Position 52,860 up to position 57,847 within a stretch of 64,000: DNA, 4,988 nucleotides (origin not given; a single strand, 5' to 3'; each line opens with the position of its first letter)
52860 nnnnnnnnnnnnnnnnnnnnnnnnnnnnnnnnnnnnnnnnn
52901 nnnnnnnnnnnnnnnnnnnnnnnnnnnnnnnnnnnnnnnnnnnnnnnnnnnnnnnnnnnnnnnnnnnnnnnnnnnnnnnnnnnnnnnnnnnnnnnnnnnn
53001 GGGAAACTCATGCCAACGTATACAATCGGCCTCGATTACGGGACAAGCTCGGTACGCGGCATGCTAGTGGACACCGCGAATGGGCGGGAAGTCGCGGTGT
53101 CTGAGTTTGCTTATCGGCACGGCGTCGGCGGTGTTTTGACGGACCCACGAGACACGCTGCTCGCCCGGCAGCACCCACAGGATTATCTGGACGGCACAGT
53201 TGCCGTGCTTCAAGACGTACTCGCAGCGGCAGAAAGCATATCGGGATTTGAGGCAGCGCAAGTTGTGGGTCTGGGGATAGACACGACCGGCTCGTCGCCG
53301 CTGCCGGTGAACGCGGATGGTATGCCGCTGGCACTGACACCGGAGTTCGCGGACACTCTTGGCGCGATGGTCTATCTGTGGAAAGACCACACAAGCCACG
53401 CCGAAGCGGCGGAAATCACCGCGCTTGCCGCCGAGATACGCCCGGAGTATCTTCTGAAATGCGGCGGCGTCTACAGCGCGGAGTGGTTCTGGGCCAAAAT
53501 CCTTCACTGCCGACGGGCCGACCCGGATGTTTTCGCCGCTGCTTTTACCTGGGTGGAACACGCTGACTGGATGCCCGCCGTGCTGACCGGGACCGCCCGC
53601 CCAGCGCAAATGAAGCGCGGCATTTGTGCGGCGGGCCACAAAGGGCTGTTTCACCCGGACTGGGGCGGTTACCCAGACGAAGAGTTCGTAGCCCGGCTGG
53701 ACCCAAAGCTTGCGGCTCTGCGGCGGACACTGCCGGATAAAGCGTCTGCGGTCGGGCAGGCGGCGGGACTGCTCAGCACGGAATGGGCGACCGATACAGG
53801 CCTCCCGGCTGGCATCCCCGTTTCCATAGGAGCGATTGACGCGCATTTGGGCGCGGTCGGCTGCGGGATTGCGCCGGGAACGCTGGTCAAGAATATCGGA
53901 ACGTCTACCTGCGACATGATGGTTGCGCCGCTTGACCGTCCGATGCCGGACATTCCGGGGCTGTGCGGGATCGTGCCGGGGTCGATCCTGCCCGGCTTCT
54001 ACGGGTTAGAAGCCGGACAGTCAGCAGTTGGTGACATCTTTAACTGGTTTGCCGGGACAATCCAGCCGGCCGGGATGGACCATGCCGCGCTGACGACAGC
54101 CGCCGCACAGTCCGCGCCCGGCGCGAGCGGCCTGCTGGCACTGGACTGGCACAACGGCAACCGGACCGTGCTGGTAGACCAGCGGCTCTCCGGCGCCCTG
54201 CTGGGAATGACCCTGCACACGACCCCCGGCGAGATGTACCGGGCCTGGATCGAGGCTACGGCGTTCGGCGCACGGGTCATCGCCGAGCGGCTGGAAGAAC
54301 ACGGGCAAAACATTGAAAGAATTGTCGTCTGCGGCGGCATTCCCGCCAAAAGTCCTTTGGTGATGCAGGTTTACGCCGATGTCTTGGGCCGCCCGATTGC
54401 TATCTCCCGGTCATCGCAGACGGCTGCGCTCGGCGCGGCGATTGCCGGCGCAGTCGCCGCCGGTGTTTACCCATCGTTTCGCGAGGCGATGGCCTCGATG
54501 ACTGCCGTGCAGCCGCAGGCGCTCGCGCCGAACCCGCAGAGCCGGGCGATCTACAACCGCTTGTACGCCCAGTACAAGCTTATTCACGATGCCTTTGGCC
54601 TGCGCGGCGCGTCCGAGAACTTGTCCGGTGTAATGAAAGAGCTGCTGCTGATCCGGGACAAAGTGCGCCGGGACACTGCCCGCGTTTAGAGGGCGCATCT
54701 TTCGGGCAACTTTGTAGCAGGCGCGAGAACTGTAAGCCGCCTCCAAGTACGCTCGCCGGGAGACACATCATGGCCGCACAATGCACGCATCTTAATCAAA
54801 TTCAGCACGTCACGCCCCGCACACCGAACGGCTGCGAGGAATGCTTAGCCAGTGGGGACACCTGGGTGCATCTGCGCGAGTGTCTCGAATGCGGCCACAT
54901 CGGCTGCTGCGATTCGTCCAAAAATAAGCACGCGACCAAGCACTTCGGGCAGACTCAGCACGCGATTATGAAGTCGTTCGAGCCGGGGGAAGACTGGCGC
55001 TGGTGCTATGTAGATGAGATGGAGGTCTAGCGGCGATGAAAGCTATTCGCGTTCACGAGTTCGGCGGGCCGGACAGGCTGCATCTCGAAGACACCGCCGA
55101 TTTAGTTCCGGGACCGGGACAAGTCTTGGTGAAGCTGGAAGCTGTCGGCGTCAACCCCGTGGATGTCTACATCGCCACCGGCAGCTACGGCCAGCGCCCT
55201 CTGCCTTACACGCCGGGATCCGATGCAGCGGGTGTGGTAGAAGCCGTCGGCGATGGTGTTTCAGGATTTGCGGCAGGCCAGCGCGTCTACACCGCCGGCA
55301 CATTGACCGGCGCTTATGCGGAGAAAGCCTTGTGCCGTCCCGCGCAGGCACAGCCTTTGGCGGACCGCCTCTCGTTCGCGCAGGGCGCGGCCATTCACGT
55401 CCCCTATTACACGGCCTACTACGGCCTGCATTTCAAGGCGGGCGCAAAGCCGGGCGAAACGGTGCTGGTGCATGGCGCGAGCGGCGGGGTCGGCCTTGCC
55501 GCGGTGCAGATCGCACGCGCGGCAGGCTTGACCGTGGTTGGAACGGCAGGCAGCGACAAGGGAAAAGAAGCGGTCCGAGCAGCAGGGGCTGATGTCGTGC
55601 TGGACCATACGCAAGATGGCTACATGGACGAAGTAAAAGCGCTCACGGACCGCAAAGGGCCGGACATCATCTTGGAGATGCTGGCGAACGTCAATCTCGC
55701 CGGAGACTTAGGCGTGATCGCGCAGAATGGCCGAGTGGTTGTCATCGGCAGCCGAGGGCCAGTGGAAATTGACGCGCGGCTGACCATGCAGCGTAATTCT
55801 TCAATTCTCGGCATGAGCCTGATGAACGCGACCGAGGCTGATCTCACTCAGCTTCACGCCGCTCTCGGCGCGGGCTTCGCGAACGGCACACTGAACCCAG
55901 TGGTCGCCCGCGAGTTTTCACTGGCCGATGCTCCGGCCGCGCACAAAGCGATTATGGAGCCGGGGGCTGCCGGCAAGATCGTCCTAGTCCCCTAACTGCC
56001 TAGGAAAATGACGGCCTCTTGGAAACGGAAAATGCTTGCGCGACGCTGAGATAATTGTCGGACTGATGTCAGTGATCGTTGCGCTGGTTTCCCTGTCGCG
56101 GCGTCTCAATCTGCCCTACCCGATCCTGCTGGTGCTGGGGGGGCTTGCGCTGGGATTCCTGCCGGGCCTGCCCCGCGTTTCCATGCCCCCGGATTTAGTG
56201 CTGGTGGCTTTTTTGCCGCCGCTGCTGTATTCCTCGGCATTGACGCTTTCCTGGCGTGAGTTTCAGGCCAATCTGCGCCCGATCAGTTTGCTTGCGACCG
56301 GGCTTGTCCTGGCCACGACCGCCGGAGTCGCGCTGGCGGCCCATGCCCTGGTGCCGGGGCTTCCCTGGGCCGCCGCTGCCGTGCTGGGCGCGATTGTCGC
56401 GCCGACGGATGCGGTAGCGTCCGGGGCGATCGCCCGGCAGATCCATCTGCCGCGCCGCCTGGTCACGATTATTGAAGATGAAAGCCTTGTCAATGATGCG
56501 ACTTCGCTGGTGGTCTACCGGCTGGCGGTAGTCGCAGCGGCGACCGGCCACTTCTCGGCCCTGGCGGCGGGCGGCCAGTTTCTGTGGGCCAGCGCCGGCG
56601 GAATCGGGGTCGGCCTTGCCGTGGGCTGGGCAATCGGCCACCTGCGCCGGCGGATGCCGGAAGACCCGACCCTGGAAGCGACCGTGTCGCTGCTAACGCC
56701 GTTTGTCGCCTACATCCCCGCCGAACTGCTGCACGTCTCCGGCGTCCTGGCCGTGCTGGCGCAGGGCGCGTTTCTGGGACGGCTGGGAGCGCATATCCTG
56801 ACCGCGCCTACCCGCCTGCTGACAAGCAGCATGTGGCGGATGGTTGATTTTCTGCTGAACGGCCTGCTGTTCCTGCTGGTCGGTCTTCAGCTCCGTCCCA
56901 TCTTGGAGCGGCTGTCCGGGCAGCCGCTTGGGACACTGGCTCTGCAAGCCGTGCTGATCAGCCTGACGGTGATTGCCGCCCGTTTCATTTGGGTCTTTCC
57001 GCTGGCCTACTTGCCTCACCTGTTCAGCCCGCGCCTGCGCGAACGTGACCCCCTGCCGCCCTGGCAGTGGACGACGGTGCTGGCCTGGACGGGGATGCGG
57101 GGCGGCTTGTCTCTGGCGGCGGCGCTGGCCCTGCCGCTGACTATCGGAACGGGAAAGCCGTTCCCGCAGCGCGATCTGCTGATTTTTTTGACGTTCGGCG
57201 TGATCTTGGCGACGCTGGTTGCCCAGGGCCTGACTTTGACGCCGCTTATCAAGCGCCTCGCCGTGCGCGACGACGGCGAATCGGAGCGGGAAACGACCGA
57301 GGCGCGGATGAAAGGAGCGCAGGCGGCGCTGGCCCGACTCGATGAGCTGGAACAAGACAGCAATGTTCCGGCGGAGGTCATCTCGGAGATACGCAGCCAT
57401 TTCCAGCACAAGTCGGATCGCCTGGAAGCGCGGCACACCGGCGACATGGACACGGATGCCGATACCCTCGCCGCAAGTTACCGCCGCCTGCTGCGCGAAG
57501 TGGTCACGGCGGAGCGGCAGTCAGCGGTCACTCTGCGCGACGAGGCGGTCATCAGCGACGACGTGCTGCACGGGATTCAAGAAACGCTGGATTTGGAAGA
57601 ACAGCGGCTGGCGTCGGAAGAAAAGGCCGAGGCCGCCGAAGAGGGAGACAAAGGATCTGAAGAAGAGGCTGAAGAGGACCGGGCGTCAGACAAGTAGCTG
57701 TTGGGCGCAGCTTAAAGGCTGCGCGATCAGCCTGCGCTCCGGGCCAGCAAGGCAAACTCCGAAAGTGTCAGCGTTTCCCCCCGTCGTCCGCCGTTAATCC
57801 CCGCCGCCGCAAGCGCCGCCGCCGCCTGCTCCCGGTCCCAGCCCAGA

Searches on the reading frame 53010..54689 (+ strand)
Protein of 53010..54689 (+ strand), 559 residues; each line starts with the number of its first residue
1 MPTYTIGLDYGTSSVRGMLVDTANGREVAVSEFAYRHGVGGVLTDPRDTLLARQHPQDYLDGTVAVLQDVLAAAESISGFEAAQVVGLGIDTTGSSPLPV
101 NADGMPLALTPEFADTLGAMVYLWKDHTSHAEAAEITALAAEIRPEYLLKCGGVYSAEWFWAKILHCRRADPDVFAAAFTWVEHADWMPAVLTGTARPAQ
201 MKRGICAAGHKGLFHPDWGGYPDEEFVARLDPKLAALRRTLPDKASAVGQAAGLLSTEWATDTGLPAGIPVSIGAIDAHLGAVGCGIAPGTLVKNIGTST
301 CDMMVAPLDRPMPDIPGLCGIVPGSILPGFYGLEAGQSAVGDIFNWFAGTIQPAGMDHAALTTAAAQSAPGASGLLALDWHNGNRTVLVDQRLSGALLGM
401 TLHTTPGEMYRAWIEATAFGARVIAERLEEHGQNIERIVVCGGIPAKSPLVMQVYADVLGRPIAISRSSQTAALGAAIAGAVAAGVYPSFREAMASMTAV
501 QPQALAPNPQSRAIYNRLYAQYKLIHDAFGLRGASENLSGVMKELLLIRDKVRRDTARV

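Call 15: search_protein_families(library=pfam, proteins=[window:53010-54689:+], max_evalue=0.001)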
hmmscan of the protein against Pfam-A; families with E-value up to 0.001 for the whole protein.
window:53010-54689:+ (559 aa): 2 families
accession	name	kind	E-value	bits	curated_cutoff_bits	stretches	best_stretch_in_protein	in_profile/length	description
PF02782.22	FGGY_C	-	6.2e-42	144.1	27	1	295-484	4-198/198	FGGY family of carbohydrate kinases, C-terminal domain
PF00370.27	FGGY_N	-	1.1e-12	48.5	28.8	1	4-284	1-245/245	FGGY family of carbohydrate kinases, N-terminal domain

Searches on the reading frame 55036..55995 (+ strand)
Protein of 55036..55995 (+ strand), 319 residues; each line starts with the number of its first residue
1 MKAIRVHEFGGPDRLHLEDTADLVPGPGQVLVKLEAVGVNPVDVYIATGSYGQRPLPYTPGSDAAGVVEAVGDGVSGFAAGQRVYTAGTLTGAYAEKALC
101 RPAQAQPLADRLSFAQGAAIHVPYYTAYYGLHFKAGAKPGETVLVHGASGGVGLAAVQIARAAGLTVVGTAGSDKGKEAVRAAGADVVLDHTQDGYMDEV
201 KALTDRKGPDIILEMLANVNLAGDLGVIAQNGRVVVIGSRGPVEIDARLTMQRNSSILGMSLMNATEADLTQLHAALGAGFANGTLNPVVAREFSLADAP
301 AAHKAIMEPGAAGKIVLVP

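Call 15: search_protein_families(library=pfam, proteins=[window:55036-55995:+], max_evalue=0.001)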
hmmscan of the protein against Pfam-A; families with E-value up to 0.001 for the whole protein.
window:55036-55995:+ (319 aa): 3 families
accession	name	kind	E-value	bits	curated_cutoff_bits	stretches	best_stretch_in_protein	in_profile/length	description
PF00107.32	ADH_zinc_N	-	1.4e-23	83.7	31.8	1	151-269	1-119/129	Zinc-binding dehydrogenase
PF08240.17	ADH_N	-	3.2e-18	66.3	23.5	1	26-102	1-96/104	Alcohol dehydrogenase GroES-like domain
PF13602.12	ADH_zinc_N_2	-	1.5e-17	65.2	27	1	184-317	2-134/134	Zinc-binding dehydrogenase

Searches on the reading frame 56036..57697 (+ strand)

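Call 15: search_protein_families(library=pfam, proteins=[window:56036-57697:+], max_evalue=0.001)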
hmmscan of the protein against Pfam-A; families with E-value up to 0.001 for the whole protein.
window:56036-57697:+ (553 aa): 1 family
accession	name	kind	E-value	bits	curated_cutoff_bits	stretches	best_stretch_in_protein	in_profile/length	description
PF00999.27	Na_H_Exchanger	-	2.5e-61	208.1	26.2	1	13-406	4-374/375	Sodium/hydrogen exchanger, transmembrane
